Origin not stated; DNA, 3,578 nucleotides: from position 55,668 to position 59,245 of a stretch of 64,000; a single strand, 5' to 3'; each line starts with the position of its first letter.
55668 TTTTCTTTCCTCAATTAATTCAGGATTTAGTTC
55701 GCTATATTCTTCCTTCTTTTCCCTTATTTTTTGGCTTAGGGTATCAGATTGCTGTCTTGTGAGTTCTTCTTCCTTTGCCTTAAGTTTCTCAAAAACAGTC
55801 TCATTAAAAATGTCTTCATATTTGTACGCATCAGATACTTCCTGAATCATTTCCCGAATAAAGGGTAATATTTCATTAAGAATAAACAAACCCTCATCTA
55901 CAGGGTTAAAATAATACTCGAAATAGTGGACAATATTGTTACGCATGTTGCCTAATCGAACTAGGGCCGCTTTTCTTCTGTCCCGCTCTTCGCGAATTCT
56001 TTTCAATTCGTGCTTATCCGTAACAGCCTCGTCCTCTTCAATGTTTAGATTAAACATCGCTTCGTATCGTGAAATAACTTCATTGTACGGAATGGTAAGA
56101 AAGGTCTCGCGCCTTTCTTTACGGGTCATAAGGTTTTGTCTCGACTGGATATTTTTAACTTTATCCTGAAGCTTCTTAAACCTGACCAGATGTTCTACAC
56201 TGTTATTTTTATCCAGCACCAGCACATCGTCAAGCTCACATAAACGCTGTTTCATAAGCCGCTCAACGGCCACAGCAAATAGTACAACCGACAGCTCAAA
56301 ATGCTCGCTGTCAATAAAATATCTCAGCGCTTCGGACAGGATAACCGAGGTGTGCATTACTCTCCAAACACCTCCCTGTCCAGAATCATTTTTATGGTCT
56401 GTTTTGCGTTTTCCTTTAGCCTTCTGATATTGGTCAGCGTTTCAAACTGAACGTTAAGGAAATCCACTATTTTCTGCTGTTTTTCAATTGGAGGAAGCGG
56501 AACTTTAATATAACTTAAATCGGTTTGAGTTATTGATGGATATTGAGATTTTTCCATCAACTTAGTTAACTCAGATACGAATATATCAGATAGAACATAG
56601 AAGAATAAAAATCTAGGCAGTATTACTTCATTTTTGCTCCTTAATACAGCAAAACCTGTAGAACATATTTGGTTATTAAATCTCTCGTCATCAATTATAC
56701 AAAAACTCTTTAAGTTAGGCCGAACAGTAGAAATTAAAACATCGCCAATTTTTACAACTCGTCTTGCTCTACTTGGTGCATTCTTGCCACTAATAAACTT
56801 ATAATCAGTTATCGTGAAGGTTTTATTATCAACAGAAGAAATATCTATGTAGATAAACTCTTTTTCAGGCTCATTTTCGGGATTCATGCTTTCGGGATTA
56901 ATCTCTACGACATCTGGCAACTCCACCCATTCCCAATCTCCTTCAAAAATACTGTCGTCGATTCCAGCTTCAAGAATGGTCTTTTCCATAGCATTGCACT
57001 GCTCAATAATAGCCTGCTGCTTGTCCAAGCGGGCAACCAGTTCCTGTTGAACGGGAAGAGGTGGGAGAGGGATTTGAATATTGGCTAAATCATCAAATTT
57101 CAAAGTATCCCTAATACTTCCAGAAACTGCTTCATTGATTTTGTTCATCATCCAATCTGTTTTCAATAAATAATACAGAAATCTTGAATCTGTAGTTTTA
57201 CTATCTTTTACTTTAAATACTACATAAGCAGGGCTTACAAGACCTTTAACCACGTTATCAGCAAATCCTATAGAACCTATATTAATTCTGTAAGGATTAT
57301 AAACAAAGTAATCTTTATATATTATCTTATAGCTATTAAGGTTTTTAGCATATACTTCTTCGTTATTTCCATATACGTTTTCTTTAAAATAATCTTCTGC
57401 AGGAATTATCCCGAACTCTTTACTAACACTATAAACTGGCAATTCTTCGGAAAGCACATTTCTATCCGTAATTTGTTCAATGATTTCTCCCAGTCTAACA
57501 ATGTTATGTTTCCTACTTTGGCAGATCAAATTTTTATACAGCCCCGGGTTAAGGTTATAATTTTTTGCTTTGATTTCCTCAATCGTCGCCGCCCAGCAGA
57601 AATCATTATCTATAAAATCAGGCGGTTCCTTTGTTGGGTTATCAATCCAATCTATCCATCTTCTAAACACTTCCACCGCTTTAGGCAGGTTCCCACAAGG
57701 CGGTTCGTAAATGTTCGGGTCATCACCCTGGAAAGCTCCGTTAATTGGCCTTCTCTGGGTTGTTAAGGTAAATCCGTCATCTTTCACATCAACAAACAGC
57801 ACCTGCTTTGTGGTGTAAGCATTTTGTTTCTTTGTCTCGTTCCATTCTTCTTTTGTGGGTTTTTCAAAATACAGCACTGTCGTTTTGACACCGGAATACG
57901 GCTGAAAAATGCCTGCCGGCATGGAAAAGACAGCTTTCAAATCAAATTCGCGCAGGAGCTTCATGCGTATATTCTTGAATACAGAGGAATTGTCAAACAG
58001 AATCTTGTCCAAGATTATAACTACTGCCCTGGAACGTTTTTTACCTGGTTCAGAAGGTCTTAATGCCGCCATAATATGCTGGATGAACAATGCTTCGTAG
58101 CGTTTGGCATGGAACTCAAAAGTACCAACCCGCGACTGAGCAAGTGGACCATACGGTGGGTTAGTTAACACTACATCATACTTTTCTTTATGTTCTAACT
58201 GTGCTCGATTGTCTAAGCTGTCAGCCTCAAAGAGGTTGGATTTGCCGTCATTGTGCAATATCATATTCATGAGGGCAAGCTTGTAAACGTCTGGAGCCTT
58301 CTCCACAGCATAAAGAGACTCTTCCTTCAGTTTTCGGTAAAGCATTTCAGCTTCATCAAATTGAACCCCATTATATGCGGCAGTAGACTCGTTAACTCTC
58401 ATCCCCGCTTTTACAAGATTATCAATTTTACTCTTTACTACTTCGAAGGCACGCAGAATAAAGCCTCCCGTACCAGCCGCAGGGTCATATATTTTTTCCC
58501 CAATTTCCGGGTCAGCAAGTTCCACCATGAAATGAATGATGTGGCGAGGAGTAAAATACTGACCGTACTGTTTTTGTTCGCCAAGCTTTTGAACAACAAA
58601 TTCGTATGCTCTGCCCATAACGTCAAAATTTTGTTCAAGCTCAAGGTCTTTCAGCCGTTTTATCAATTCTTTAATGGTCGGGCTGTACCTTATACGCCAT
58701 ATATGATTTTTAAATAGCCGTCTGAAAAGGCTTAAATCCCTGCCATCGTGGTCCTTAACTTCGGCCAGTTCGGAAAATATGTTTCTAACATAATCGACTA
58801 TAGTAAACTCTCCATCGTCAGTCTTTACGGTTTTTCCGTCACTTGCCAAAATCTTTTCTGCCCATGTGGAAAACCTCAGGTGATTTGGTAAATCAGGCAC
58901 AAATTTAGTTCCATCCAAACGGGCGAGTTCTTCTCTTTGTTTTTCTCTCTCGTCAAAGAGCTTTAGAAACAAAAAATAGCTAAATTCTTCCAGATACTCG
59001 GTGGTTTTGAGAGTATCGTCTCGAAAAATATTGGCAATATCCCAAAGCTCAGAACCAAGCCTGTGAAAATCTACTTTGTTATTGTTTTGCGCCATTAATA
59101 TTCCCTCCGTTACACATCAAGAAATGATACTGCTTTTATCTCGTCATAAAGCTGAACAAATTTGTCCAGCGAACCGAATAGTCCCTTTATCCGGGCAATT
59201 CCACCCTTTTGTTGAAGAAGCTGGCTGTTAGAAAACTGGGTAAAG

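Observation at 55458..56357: R-M-coupled HEPN (RNNIVH) protein with a coiled-coil and zinc ribbon: candidate PrrC-style backup effector of an unrecognised family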

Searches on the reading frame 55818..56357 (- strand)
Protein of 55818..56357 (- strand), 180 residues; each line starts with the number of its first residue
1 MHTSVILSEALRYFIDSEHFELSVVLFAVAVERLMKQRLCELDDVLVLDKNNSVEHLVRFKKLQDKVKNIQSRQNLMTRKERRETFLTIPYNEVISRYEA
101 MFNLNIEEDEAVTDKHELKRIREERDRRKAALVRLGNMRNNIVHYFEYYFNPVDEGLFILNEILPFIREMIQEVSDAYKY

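Call 41: predict_structure(alignment_id=A4)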
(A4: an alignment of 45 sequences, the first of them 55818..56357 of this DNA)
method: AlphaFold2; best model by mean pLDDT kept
length: 180 residues; sequences in the alignment: 45
mean_pLDDT: 89.0   pTM: 0.82
mean pLDDT of the five models: 89.0, 88.9, 81.8, 80.3, 77.9
residues with pLDDT >= 90: 114; 70-90: 56; 50-70: 9; < 50: 1
segments of 3 or more residues with pLDDT < 50: none
pLDDT, mean of each block of 10 residues (from residue 1): 94 93 97 96 89 80 86 77 66 96 87 85 95 96 80 95 97 93
secondary structure, 60 per line:
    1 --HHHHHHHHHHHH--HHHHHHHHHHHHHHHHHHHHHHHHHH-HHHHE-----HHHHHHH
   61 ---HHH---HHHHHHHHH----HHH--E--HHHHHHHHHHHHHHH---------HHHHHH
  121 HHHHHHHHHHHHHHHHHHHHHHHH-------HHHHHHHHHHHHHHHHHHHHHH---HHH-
elements in order: H3-14 H17-42 H44-47 H54-60 H70-78 H91-105 H115-144 H152-173

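Call 44: fold_search(model_id=the predicted structure, library=pdb)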
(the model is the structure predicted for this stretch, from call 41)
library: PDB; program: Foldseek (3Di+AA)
matches with E <= 10: 74; with E <= 0.001: 0
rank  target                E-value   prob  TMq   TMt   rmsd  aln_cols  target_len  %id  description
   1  8jbc_B                9.7e-02  0.95  0.41  0.19  12.3       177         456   13  Crystal Structure of the Csm6 K137A mutant from Thermus thermophilus HB8 in its apo form (released 2023-12-13)
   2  5yjc_B                1.9e-01  0.85  0.43  0.33  10.3       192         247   10  Structural insights into the CRISPR-Cas-associated ribonuclease activity of Staphylococcus epidermidis Csm6 (released 2018-10-17)
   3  5fsh_B                3.3e-01  0.85  0.43  0.20  11.2       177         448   14  Crystal structure of Thermus thermophilus Csm6 (released 2016-01-27)
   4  5yep_C                5.0e-01  0.85  0.40  0.52   8.8       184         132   10  Crystal structure of SO_3166-SO_3165 from Shewanella oneidensis (released 2018-03-28)
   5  8jbb_B                5.0e-01  0.75  0.42  0.19  11.6       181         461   15  Crystal Structure of the Csm6 from Thermus thermophilus HB8 in complex with A2>p (released 2023-12-13)
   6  6tug_B                6.2e-01  0.57  0.42  0.21  10.6       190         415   12  Enterococcus italicus Csm6 bound to cyclic hexa-2'-fluoro-hexa-dAMP (released 2020-02-26)
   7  2hsb                  7.7e-01  0.96  0.48  0.65   6.3       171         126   12  Crystal structure of a hepn domain containing protein (af_0298) from archaeoglobus fulgidus at 1.95 A resolution (released 2006-08-15)
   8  6tug_H                1.0e+00  0.33  0.39  0.20  10.5       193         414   14  Enterococcus italicus Csm6 bound to cyclic hexa-2'-fluoro-hexa-dAMP (released 2020-02-26)
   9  8jh1_A                1.2e+00  0.60  0.46  0.21  11.7       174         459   12  Crystal Structure of the Csm6 Y161A mutant from Thermus thermophilus HB8 in complex with cyclic-tetraadenylate (cA4) (released 2023-12-13)
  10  7ae6_B                1.3e+00  0.28  0.33  0.39   9.3       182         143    8  Crystal structure of di-AMPylated HEPN(R102A) toxin (released 2020-12-30)
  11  6tug_E                1.4e+00  0.33  0.39  0.20  10.7       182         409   15  Enterococcus italicus Csm6 bound to cyclic hexa-2'-fluoro-hexa-dAMP (released 2020-02-26)
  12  6tug_G                1.6e+00  0.35  0.41  0.21   9.9       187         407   13  Enterococcus italicus Csm6 bound to cyclic hexa-2'-fluoro-hexa-dAMP (released 2020-02-26)
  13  7ae6_A                1.6e+00  0.23  0.33  0.38   9.3       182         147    9  Crystal structure of di-AMPylated HEPN(R102A) toxin (released 2020-12-30)
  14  7ae2_A                1.7e+00  0.23  0.34  0.41   8.5       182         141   10  Crystal structure of HEPN(H107A-Y109F) toxin in complex with MNT antitoxin (released 2020-12-30)
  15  2nw7_D                3.2e+00  0.02  0.16  0.12  19.3       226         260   15  Crystal Structure of Tryptophan 2,3-dioxygenase (TDO) from Xanthomonas campestris in complex with ferric heme. Northea (released 2006-12-19)
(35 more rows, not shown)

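Call 73: fold_search(model_id=the predicted structure, library=viral)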
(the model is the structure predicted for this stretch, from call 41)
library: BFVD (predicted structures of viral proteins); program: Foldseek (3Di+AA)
matches with E <= 10: 80; with E <= 0.001: 0
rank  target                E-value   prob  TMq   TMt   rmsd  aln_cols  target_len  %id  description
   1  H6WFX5                1.2e+00  0.12  0.26  0.21  13.9       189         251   12  Virion structural protein and packaging [Cyanophage S-TIM5]
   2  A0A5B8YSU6            1.5e+00  0.12  0.23  0.07  21.5       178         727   12  HOAR [Chrysodeixis includens nucleopolyhedrovirus]
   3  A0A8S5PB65            2.4e+00  0.12  0.35  0.32  10.7       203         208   13  MAE-28990/MAE-18760-like HEPN domain-containing protein [Phage sp. ctPtC7]
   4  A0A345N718            2.5e+00  0.06  0.26  0.22  19.7       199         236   10  (no name in the UniProt tables at hand)
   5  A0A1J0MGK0            3.0e+00  0.02  0.13  0.07  26.0       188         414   10  (no name in the UniProt tables at hand)
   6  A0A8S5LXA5            3.1e+00  0.06  0.22  0.23  19.2       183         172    8  Uncharacterized protein [Myoviridae sp. ctZgq1]
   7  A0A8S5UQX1            3.1e+00  0.04  0.17  0.05  26.8       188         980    8  Secretion activator protein, putative, Secretion activator, Porphyromonas gingivalis.3A [Podoviridae sp. ctQyH19]
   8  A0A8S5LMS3            3.3e+00  0.03  0.18  0.15  14.6       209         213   12  Uncharacterized protein [Podoviridae sp. ctiuS14]
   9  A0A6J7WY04            3.3e+00  0.03  0.15  0.10  14.7       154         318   18  Uncharacterized protein [uncultured Caudovirales phage]
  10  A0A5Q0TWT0            3.3e+00  0.03  0.16  0.12  30.0       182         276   12  Uncharacterized protein [uncultured virus]
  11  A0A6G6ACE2            3.5e+00  0.04  0.19  0.14  21.2       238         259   11  Uncharacterized protein [Borely moumouvirus]
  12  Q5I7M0                3.5e+00  0.03  0.15  0.15  16.9       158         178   15  Immediate early transactivator (Fragment) [Spodoptera frugiperda nuclear polyhedrosis virus]
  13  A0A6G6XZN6            4.1e+00  0.04  0.20  0.10  22.1       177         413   11  (no name in the UniProt tables at hand)
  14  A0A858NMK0            4.5e+00  0.06  0.20  0.23  14.3       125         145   15  (no name in the UniProt tables at hand)
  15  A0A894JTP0            4.5e+00  0.04  0.22  0.12  24.4       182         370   13  (no name in the UniProt tables at hand)
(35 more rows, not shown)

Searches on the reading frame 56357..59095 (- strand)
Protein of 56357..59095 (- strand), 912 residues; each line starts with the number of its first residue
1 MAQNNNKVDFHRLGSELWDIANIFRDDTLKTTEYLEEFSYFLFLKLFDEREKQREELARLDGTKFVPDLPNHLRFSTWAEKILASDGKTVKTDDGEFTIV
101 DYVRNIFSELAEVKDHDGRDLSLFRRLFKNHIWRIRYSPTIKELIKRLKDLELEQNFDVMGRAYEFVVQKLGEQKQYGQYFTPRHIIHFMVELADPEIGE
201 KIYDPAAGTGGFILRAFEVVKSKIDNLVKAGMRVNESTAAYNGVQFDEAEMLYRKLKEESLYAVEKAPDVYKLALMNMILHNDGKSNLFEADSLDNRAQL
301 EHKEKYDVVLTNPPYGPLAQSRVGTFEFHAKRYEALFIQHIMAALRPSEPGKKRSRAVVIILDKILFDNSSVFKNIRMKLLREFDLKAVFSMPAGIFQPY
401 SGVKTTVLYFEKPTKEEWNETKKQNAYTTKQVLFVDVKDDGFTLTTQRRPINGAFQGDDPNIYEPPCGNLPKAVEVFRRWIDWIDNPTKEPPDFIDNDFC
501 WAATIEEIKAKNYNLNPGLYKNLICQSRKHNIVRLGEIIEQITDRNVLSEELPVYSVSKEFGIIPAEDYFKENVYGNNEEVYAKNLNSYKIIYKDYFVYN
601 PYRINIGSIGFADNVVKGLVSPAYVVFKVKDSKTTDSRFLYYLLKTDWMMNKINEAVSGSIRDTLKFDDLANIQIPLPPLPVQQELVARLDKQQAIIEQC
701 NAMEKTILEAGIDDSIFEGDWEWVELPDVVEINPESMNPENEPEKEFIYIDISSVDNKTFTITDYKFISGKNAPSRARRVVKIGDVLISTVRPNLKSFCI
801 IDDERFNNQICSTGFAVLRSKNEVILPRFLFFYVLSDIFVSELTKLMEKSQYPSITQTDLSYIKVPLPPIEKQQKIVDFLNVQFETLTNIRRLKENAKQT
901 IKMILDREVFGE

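Call 5: search_protein_families(library=pfam, proteins=[window:56357-59095:-], max_evalue=1)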
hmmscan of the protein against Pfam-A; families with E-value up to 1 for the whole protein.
window:56357-59095:- (912 aa): 5 families
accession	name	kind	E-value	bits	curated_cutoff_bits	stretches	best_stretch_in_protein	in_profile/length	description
PF02384.22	N6_Mtase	-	4.2e-49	168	20.4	1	157-522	3-304/311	N-6 DNA Methylase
PF01420.25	Methylase_S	-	5.7e-27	95.4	22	2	720-894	3-163/168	Type I restriction modification DNA specificity domain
PF01170.24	UPF0020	-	3.3e-09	37.2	22.3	1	190-320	20-136/197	RMKL-like, methyltransferase domain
PF12161.14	HsdM_N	-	4.1e-09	37.6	24.5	1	13-128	1-108/135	HsdM N-terminal domain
PF07669.17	Eco57I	-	1.7e-05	25.4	25.3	1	287-392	51-165/171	Eco57I restriction-modification methylase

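Call 6: search_protein_families(library=padloc, proteins=[window:56357-59095:-], max_evalue=1)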
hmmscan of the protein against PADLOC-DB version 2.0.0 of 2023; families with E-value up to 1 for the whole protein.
window:56357-59095:- (912 aa): 164 families (the best 25 are shown)
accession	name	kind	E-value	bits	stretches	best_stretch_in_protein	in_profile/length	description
PDLC03021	MTase_I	-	7.1e-101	336.4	1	15-544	12-473/491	Type I methyltransferase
PDLC03026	MTase_I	-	1.7e-62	210.2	1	13-450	6-384/487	Type I methyltransferase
PDLC03025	MTase_I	-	3e-52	176.1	1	22-429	12-375/569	Type I methyltransferase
PDLC03148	Specificity_I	-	1.2e-51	173.9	2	527-718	32-215/453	Type I specificity subunit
PDLC03194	Specificity_I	-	5e-44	148.9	2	718-898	6-179/391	Type I specificity subunit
PDLC03129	Specificity_I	-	2.5e-43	146.4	2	529-791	4-270/431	Type I specificity subunit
PDLC04134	mad2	-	2.1e-42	143.6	1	9-449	137-470/492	mads_2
PDLC04137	mad5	-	3.1e-39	133.3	2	720-901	2-180/392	mads_5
PDLC03036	MTase_I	-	1.7e-38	130.4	2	156-417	192-436/635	Type I methyltransferase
PDLC03087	Specificity_I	-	2.6e-34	116.9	2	530-694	224-385/418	Type I specificity subunit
PDLC03105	Specificity_I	-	3e-34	117.3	2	721-907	238-422/448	Type I specificity subunit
PDLC03090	Specificity_I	-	3.3e-34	116.9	2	720-901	21-197/434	Type I specificity subunit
PDLC03079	Specificity_I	-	4.3e-34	116.4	2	709-902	236-432/470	Type I specificity subunit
PDLC03072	Specificity_I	-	2e-33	114.1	2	721-901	237-418/448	Type I specificity subunit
PDLC03179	Specificity_I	-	4.5e-31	106.4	2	720-900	393-575/589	Type I specificity subunit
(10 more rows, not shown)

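Call 7: search_protein_families(library=ncbifam, proteins=[window:56357-59095:-], max_evalue=1)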
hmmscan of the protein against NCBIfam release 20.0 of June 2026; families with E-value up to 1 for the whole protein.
window:56357-59095:- (912 aa): 14 families
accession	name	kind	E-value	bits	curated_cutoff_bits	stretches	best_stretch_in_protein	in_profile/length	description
NF047738.1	antiphage_MADS2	equivalog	1.9e-33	115.7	720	2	30-316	195-453/654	methylation-associated defense system DNA methyltransferase MAD2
TIGR00497.1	hsdM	equivalog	2.2e-12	46.4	242.75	2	147-238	163-263/515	type I restriction-modification system subunit M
NF047740.1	antiphage_MADS5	equivalog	6.6e-11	41.7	400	2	764-898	316-453/461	methylation-associated defense system restriction endonuclease subunit S MAD5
NF007278.0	PRK09737.1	equivalog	2.8e-09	36.3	662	1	536-880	16-382/461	type I restriction-modification system specificity subunit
TIGR02987.1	met_A_Alw26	exception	1.9e-08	33.5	353.5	1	175-318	1-125/523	Alw26I/Eco31I/Esp3I family type II restriction adenine-specific DNA-methyltransferase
NF033455.1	BREX_6_MTaseX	exception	5e-06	24.3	900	1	302-418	551-666/1319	BREX-6 system adenine-specific DNA-methyltransferase PglX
NF033452.1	BREX_1_MTaseX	exception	5e-05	21.3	500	1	303-419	505-623/1210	BREX-1 system adenine-specific DNA-methyltransferase PglX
TIGR03534.1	RF_mod_PrmC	equivalog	5.7e-05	22.7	199.1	1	253-317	107-168/253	peptide chain release factor N(5)-glutamine methyltransferase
NF008748.0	PRK11783.1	equivalog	0.016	13.5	466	1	199-335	193-331/704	bifunctional 23S rRNA (guanine(2069)-N(7))-methyltransferase RlmK/23S rRNA (guanine(2445)-N(2))-methyltransferase RlmL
TIGR01177.1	TIGR01177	hypoth_equivalog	0.024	14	316.55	1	188-216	172-200/330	TIGR01177 family methyltransferase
NF011530.0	PRK14968.1-4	equivalog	0.044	13.1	243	1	201-320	18-114/202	putative methyltransferase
NF040721.1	Trm14_Arch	equivalog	0.056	12.6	280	1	187-337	180-317/370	tRNA (guanine(6)-N2)-methyltransferase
NF045895.1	tail_region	hypoth_equivalog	0.1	12.5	50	0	117-132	13-28/55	putative phage tail protein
NF053653.1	InDiPhoBT2121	equivalog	0.1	12.1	245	0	356-438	2-83/216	inorganic diphosphatase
